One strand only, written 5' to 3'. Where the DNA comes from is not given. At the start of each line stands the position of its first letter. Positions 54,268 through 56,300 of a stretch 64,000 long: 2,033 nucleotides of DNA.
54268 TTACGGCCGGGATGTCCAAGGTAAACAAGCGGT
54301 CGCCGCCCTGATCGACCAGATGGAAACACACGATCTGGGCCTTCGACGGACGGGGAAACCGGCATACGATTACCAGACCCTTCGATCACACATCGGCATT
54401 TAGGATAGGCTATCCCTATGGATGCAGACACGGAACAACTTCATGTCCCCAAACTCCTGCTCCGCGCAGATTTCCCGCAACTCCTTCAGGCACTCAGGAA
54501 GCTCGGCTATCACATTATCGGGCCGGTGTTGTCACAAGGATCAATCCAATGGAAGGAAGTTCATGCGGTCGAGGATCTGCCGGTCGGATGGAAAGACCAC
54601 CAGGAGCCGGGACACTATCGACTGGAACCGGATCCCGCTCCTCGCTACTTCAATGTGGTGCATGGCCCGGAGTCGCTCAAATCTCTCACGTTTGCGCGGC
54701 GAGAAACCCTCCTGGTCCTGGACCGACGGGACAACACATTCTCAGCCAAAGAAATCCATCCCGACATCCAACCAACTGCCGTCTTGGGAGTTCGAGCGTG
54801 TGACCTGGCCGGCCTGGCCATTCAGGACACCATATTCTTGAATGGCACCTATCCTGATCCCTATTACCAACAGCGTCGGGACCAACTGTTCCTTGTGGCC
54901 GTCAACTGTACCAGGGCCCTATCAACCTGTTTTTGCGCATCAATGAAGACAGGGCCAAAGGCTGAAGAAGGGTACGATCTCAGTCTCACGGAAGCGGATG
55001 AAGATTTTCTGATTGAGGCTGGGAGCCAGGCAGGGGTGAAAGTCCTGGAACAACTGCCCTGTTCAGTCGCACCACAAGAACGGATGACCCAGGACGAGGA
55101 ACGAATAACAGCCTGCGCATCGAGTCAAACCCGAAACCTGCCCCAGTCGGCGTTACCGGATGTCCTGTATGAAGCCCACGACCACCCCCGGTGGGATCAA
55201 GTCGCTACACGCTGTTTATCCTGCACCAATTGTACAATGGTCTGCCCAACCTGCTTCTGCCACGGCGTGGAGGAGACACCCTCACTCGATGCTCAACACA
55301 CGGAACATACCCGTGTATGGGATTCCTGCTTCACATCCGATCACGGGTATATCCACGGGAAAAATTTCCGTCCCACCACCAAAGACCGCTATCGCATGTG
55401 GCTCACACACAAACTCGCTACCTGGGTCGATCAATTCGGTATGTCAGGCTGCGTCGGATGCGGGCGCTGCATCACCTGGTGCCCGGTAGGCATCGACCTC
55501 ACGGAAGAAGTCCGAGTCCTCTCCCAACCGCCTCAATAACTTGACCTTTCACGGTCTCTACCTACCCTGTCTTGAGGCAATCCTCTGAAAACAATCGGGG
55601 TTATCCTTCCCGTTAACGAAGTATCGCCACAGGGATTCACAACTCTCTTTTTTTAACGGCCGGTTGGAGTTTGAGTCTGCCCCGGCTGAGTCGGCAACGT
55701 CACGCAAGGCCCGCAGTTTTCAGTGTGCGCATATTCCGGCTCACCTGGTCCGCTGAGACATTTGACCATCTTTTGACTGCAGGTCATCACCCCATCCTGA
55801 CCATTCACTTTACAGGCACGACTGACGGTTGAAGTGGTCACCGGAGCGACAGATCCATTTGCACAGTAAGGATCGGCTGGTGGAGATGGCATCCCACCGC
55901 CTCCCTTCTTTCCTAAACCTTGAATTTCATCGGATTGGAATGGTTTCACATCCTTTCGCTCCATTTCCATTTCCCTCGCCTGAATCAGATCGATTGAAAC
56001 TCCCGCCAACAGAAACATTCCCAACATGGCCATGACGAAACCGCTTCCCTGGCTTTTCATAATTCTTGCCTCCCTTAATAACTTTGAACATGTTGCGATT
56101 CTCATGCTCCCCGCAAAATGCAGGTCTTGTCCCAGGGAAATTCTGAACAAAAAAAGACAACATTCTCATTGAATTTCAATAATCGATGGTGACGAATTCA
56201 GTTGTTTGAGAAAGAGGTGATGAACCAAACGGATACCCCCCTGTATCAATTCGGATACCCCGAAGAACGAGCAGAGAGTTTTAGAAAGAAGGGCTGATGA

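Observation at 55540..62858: A [NiFe]-hydrogenase operon (hydB | hydG-hydD) is split by a 7.3-kb opposite-strand accessory block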

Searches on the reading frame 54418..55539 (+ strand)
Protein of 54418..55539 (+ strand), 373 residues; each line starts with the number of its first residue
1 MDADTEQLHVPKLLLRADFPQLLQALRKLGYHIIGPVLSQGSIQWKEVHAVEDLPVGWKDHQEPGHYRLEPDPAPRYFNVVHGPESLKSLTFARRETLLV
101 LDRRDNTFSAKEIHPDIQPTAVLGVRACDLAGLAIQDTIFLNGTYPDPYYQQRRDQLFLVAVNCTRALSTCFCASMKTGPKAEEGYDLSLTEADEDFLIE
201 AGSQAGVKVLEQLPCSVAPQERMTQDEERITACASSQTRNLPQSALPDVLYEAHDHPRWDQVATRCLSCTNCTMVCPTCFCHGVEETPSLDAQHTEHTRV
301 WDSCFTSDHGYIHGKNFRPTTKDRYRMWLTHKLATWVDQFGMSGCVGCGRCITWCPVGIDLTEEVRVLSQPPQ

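Call 3: search_protein_families(library=pfam, proteins=[window:54418-55539:+], max_evalue=0.01)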
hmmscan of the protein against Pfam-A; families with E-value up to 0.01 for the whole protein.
window:54418-55539:+ (373 aa): 13 families
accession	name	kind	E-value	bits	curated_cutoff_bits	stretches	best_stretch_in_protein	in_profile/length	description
PF17179.9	Fer4_22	-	3.2e-33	114.9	27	1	265-359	1-95/95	4Fe-4S dicluster domain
PF13183.11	Fer4_8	-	2.3e-06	28.5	27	1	263-359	2-68/68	4Fe-4S dicluster domain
PF13534.11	Fer4_17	-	2.5e-06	28.3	22.2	1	233-278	12-58/61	4Fe-4S dicluster domain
PF13237.11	Fer4_10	-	6.4e-06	26.4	25.5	1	344-357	8-21/53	4Fe-4S dicluster domain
PF12838.12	Fer4_7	-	1.4e-05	25.8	27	1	339-359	32-52/52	4Fe-4S dicluster domain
PF12797.12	Fer4_2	-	2.5e-05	24.4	24.5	1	344-357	9-22/22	4Fe-4S binding domain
PF13187.11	Fer4_9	-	0.00012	22.5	27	1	265-358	1-50/52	4Fe-4S dicluster domain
PF13746.11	Fer4_18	-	0.0003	21.4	27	1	334-363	50-79/114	4Fe-4S dicluster domain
PF25160.1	LdpA_Fe-S-bd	-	0.00059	20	27.6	1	343-358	26-41/49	LdpA Fe-S cluster-binding domain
PF13484.11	Fer4_16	-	0.0006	21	30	0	265-294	1-28/66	4Fe-4S double cluster binding domain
PF12837.12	Fer4_6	-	0.0014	18.9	25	0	345-358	9-22/24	4Fe-4S binding domain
PF00037.32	Fer4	-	0.0036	17.5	21.1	0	345-358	8-21/24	4Fe-4S binding domain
PF12798.12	Fer4_3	-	0.004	18.3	27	1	345-359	1-15/15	4Fe-4S binding domain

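Call 5: find_encoding_contigs(protein=window:54418-55539:+, flank=10000, max_places=10)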
Protein window:54418-55539:+ (373 aa): 1 contig read that carries it; 1 place shown.
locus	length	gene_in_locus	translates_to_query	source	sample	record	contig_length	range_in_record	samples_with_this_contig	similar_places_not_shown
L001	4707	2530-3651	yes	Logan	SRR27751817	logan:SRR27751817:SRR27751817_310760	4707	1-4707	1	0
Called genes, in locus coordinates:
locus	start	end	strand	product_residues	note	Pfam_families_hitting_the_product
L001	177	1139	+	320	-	PF00582:Usp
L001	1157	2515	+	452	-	-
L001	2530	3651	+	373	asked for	PF12838:Fer4_7 (faint), PF13183:Fer4_8 (faint), PF13534:Fer4_17 (faint), PF13237:Fer4_10 (faint), PF17179:Fer4_22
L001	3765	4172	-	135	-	-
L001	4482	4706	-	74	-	?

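Call 8: find_homologous_proteins(query=window:54418-55539:+, max_evalue=1e-20)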
Query window:54418-55539:+ (373 aa): 8000 proteins with E <= 1e-20 among 8000 candidates; the best 120 are listed.
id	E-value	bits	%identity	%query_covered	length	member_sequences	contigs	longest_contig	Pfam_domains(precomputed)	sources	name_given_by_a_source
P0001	1.5e-241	819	91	100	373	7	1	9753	PF17179.10,PF12797.13,PF13746.12,PF12838.13,PF13534.12,PF13237.12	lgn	-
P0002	1.4e-219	747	84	98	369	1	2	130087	PF17179.10,PF13746.12,PF12838.13,PF13534.12,PF13237.12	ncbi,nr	ncbi:MAG: 4Fe-4S dicluster domain-containing protein [Nitrospirales bacterium]|nr:4Fe-4S dicluster d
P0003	9.5e-211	717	79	100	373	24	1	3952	PF17179.10,PF12797.13,PF12838.13,PF13534.12,PF13237.12,PF13183.12,PF13187.12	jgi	-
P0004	2.1e-209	713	79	100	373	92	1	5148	PF17179.10,PF12797.13,PF12838.13,PF13534.12,PF13237.12,PF13183.12,PF13187.12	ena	-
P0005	6.5e-209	711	79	99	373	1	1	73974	PF17179.10,PF13746.12,PF12838.13,PF13534.12,PF13237.12,PF13187.12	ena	-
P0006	2.7e-208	709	78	100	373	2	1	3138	PF17179.10,PF12797.13,PF13746.12,PF12838.13,PF13534.12,PF13237.12,PF13187.12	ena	-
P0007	1.6e-207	707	78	100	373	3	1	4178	PF17179.10,PF12797.13,PF13746.12,PF12838.13,PF13534.12,PF13237.12,PF13183.12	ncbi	-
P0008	5.8e-206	702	78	97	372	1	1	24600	PF17179.10,PF12797.13,PF13746.12,PF12838.13,PF13534.12,PF13237.12,PF13183.12,PF13187.12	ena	-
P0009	1.3e-203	694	76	99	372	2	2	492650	PF17179.10,PF12797.13,PF13746.12,PF12838.13,PF13534.12,PF25160.2,PF13237.12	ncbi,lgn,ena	-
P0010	2.8e-201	686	76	100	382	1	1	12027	PF17179.10,PF12797.13,PF13746.12,PF12838.13,PF13237.12,PF13187.12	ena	-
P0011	4.7e-201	686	76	99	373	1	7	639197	PF17179.10,PF12797.13,PF13746.12,PF12838.13,PF13534.12,PF25160.2,PF13237.12,PF13187.12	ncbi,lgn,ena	-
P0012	5.6e-200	682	75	100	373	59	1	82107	PF17179.10,PF13746.12,PF12838.13,PF13534.12,PF13237.12,PF13187.12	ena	-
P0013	6.2e-200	682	77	97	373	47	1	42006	PF17179.10,PF12797.13,PF12838.13,PF13534.12,PF13237.12,PF13183.12,PF13187.12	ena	-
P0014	2.4e-199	680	77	97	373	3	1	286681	PF17179.10,PF12797.13,PF12838.13,PF13534.12,PF25160.2,PF13237.12,PF13183.12,PF13187.12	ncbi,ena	-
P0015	5.1e-199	679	77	98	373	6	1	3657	PF17179.10,PF13534.12,PF25160.2,PF13237.12,PF13183.12,PF13187.12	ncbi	-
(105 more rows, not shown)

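Call 9: find_encoding_contigs(protein=P0001, flank=10000, max_places=4)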
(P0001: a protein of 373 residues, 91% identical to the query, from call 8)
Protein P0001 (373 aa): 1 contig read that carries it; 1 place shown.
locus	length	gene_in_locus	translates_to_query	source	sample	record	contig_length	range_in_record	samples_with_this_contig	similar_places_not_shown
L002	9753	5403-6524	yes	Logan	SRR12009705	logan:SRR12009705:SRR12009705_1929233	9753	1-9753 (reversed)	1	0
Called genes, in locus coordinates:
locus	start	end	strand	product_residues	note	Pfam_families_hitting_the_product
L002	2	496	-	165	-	?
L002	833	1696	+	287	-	PF00582:Usp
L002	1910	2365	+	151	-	PF00011:HSP20, PF17886:ArsA_HSP20 (weak)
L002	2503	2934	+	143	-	PF13473:Cupredoxin_1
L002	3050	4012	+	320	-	PF00582:Usp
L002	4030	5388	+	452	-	-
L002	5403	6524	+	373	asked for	PF12838:Fer4_7 (faint), PF13534:Fer4_17 (faint), PF13746:Fer4_18 (faint), PF12797:Fer4_2 (faint), PF13237:Fer4_10 (faint), PF17179:Fer4_22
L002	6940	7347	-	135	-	-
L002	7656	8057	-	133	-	-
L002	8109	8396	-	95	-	PF22277:EncFtn-like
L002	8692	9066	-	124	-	PF14534:DUF4440, PF12680:SnoaL_2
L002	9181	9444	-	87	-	PF05016:ParE_toxin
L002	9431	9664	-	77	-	PF22180:RH3_dom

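Call 10: find_encoding_contigs(protein=P0002, flank=10000, max_places=4)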
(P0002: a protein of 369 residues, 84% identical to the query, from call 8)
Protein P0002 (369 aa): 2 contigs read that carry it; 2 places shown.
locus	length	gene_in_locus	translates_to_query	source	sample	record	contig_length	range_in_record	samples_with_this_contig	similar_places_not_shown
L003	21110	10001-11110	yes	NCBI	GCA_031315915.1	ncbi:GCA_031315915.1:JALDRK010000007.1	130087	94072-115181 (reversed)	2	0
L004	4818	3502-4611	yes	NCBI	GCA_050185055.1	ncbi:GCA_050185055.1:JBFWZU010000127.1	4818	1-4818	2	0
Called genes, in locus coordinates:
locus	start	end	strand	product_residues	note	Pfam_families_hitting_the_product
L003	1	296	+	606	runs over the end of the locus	PF03169:OPT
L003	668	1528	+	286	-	PF01545:Cation_efflux, PF16916:ZT_dimer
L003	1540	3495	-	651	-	PF00989:PAS, PF08448:PAS_4, PF13426:PAS_9, PF00989:PAS, PF13426:PAS_9, PF08447:PAS_3, PF00512:HisKA, PF02518:HATPase_c, +3 more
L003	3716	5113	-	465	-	PF00072:Response_reg, PF00158:Sigma54_activat, PF14532:Sigma54_activ_2, PF00004:AAA (weak), PF07728:AAA_5 (weak), PF25601:AAA_lid_14, PF02954:HTH_8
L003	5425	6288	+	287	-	PF00582:Usp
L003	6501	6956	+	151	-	PF00011:HSP20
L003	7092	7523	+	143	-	PF13473:Cupredoxin_1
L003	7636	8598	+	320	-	PF00582:Usp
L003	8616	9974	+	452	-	-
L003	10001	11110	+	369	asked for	PF12838:Fer4_7 (faint), PF13534:Fer4_17 (faint), PF13746:Fer4_18 (faint), PF13237:Fer4_10 (faint), PF17179:Fer4_22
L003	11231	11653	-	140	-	PF01797:Y1_Tnp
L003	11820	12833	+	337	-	PF13936:HTH_38, PF00665:rve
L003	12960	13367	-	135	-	-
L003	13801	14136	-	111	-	-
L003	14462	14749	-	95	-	PF22277:EncFtn-like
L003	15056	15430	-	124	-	PF02136:NTF2 (weak), PF14534:DUF4440, PF12680:SnoaL_2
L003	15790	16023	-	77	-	PF22180:RH3_dom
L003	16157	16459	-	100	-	PF02311:AraC_binding (weak), PF05899:Cupin_3 (weak), PF07883:Cupin_2, PF06249:EutQ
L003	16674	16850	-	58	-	-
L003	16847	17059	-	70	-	PF04255:DUF433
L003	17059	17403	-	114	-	PF02452:PemK_toxin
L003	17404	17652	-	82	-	PF04014:MazE_antitoxin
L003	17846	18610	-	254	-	-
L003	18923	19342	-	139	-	PF10711:DUF2513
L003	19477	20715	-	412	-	PF00805:Pentapeptide, PF13576:Pentapeptide_3 (faint), PF00805:Pentapeptide (weak), PF13599:Pentapeptide_4 (weak), PF00805:Pentapeptide, PF13599:Pentapeptide_4 (weak), PF00805:Pentapeptide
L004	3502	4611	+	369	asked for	PF12838:Fer4_7 (faint), PF13534:Fer4_17 (faint), PF13746:Fer4_18 (faint), PF13237:Fer4_10 (faint), PF17179:Fer4_22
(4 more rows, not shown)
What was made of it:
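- The same gene order is found in L002 and L003/L006 (calls 9, 10).
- Tried and rejected: Right junction of the closest relatives: the L002 contig ends too early, and the islet of L003/L006 is more than 10 kb and goes beyond the fetch limit (calls 9, 10).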

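Call 11: find_encoding_contigs(protein=P0005, flank=10000, max_places=4)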
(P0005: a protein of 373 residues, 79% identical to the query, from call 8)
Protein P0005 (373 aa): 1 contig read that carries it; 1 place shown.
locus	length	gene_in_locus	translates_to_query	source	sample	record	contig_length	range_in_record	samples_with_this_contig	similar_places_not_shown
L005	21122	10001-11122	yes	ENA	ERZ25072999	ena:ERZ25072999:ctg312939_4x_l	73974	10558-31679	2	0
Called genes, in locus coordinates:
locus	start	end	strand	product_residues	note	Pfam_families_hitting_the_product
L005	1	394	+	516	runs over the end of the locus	PF00006:ATP-synt_ab, PF00306:ATP-synt_ab_C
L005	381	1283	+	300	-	PF00231:ATP-synt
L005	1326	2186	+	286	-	PF01545:Cation_efflux, PF16916:ZT_dimer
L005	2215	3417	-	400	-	PF00989:PAS, PF13188:PAS_8 (faint), PF08448:PAS_4, PF13426:PAS_9, PF00512:HisKA, PF02518:HATPase_c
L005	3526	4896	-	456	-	PF00072:Response_reg, PF00158:Sigma54_activat, PF01078:Mg_chelatase (faint), PF14532:Sigma54_activ_2, PF07728:AAA_5 (weak), PF25601:AAA_lid_14, PF02954:HTH_8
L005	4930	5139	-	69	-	-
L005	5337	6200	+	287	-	PF00582:Usp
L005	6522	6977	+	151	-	PF00011:HSP20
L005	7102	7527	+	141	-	PF13473:Cupredoxin_1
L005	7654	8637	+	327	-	PF00582:Usp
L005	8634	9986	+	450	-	-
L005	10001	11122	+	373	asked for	PF13746:Fer4_18 (faint), PF12838:Fer4_7 (faint), PF13534:Fer4_17 (faint), PF13187:Fer4_9 (faint), PF13237:Fer4_10 (faint), PF17179:Fer4_22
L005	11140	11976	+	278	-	PF00970:FAD_binding_6 (weak), PF00175:NAD_binding_1, PF10418:DHODB_Fe-S_bind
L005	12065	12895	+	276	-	PF01058:Oxidored_q6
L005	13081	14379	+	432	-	PF00374:NiFeSe_Hases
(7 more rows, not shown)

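Call 13: find_related_loci(query=window:54418-55539:+, collection=genome_contigs, flank=10000)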
Query window:54418-55539:+ (373 aa) in genome_contigs; peptide patterns used: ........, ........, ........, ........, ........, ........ (x = any residue, [..] = any of these).
87 stretches matched a pattern; 41 encode a relative of the query (tblastn E <= 1e-3); 41 distinct loci.
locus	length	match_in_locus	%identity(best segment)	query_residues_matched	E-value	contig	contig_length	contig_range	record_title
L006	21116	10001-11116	82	2-373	0e+0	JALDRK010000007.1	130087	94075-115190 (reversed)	MAG: Nitrospirales bacterium isolate RBC_NOB5 BC1.72.fa-7, whole genome shotgun sequence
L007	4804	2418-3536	80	1-373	0e+0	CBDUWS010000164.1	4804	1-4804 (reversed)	MAG TPA_asm: uncultured bacterium isolate SRR22302366_binner12_Refined_50 genome assembly, contig: ERZ25747015.9828, who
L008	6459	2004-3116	81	1-371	0e+0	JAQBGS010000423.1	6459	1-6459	MAG: Nitrospirota bacterium isolate MAG_450_bin-07 450_bin-07_ctg-423, whole genome shotgun sequence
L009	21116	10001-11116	79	1-371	0e+0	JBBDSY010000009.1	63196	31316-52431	MAG: Nitrospirales bacterium isolate LejiaC_50_18 Lejia_C_1078_length_63196_cov_10, whole genome shotgun sequence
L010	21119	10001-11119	77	1-373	0e+0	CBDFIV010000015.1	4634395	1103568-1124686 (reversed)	MAG: Nitrospirales bacterium isolate 6ce9fd5e-8c52-4360-8823-ce70652d3893 genome assembly, contig: contig_15, whole geno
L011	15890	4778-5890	78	1-371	0e+0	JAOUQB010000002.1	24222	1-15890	MAG: Nitrospirota bacterium isolate 8_1_Oct_SF_Bin74 8_1_Oct_SF_Bin74_scaffold_825_c1, whole genome shotgun sequence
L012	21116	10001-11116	77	1-372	0e+0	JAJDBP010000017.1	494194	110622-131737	MAG: Nitrospirales bacterium isolate OFTM313 OFTM313_16, whole genome shotgun sequence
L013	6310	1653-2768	78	1-372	0e+0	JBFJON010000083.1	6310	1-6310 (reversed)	MAG: Nitrospirales bacterium isolate Mix_sand18.2022.04.D.2 k141_1845097_length_6310_cov_6.9592, whole genome shotgun se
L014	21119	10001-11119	77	1-373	0e+0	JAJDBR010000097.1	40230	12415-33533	MAG: Nitrospirales bacterium isolate OFTM42 OFTM42_96, whole genome shotgun sequence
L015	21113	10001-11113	76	1-371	0e+0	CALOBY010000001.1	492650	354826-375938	MAG: uncultured Nitrospirota bacterium isolate LOGT_bin.0236 genome assembly, contig: contig_13885, whole genome shotgun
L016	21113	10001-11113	76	1-371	0e+0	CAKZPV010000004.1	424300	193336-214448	MAG TPA_asm: uncultured Nitrospirae bacterium isolate ERR2094167_bin.119_CONCOCT_v1.1_MAG genome assembly, contig: ERZ65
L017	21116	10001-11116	75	1-372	0e+0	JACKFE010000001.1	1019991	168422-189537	MAG: Nitrospiraceae bacterium isolate HK-STAS-NITR-1 HK-STAS-NITR-1_1, whole genome shotgun sequence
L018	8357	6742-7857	74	1-372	0e+0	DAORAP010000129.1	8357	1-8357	MAG TPA_asm: Nitrospirales bacterium isolate AMR_MDS_0955 NODE_1349_length_8357_cov_39.249578, whole genome shotgun sequ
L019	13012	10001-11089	76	11-373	0e+0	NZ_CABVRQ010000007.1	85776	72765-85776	MAG: uncultured Nitrospira sp. isolate Nitrospira sp. RBC003, whole genome shotgun sequence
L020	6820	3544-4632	76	11-373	0e+0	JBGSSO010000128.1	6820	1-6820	MAG: Nitrospirales bacterium isolate JTS-AC384 k141_1031596, whole genome shotgun sequence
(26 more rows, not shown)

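Call 43: search_protein_families(library=ncbifam, proteins=[window:54418-55539:+], max_evalue=0.01)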
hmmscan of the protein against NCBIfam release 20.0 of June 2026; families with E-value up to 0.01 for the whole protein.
window:54418-55539:+ (373 aa): 14 families
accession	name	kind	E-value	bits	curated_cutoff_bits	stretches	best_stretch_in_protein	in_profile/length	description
NF040833.1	sulfhyd_HydB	equivalog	1.9e-50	171.8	750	1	88-368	58-335/367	NADPH-dependent hydrogenase/sulfhydrogenase 1 subunit beta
NF040829.1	sulfhyd_ShyB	equivalog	8.8e-49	166.3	690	1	115-368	79-326/334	NAD(P)-dependent hydrogenase/sulfhydrogenase 2 subunit beta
TIGR02910.1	sulfite_red_A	equivalog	3.8e-40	138.1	323.15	1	119-365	89-323/334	anaerobic sulfite reductase subunit AsrA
TIGR01971.1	NuoI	subfamily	7.1e-05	22.4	113.05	0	262-278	40-95/121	NADH-quinone oxidoreductase, chain I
NF009053.0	PRK12387.1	subfamily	0.00011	22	204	0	224-279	34-88/180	formate hydrogenlyase complex iron-sulfur subunit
TIGR02512.1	FeFe_hydrog_A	subfamily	0.0002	20.4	405.95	0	338-358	45-65/375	[FeFe] hydrogenase, group A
TIGR02745.1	ccoG_rdxA_fixG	equivalog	0.00043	19.3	316.7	1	342-361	230-249/435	cytochrome c oxidase accessory protein CcoG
NF038196.1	ferrodoxin_EFR1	subfamily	0.00077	19.6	75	0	225-287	145-207/242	EFR1 family ferrodoxin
NF040864.1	HgcB_ferredoxin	equivalog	0.00078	19.2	99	0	342-360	13-31/93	mercury methylation ferredoxin HgcB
NF040763.1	FeFe_hydrog_A6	exception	0.0016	16.9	765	0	339-359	184-204/571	NADH-dependent [FeFe] hydrogenase, group A6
NF004537.0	PRK05888.1-3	equivalog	0.0019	17.8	163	0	331-358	58-83/204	NADH-quinone oxidoreductase subunit NuoI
NF006446.0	PRK08764.1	equivalog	0.0039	17.1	220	0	342-358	85-101/139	Rnf electron transport complex subunit RnfB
TIGR02179.1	PorD_KorD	subfamily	0.0074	16.4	60.05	0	264-283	25-44/78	2-oxoacid:acceptor oxidoreductase, delta subunit, pyruvate/2-ketoisovalerate family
NF006076.0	PRK08222.1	equivalog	0.0086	15.9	270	0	226-279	36-88/181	hydrogenase 4 subunit H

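Call 75: search_solved_structures(query=window:54418-55539:+, max_evalue=0.001)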
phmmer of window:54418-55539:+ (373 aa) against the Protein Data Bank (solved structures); distinct sequences matched with E-value up to 0.001: 2.
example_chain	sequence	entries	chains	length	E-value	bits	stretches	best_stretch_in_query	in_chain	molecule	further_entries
9nez_B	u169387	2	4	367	8.4e-45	156.3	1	90-366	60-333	Sulfhydrogenase 1 subunit beta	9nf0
8rvu_E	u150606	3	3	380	1.1e-06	30.8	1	199-285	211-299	Formate dehydrogenase, beta subunit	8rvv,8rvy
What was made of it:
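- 54418..55539 (+): hydB, the beta (AsrA-like Fe-S) subunit of a group 3b-type [NiFe] hydrogenase. Calls 3, 43 and 75.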

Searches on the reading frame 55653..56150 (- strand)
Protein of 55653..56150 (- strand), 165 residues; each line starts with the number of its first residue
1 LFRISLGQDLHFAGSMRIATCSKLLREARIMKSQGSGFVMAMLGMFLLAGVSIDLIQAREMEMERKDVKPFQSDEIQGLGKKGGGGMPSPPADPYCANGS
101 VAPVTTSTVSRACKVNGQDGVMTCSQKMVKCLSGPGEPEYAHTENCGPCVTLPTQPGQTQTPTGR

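Call 3: search_protein_families(library=pfam, proteins=[window:55653-56150:-], max_evalue=0.01)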
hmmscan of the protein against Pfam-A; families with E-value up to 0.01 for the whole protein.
window:55653-56150:- (165 aa): 0 families

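Call 42: search_protein_families(library=padloc, proteins=[window:55653-56060:-], max_evalue=0.01)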
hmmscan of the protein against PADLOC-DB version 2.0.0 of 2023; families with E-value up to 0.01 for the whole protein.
window:55653-56060:- (135 aa): 0 families

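Call 43: search_protein_families(library=ncbifam, proteins=[window:55653-56060:-], max_evalue=0.01)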
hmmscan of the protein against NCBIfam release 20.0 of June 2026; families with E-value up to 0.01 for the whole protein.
window:55653-56060:- (135 aa): 0 families
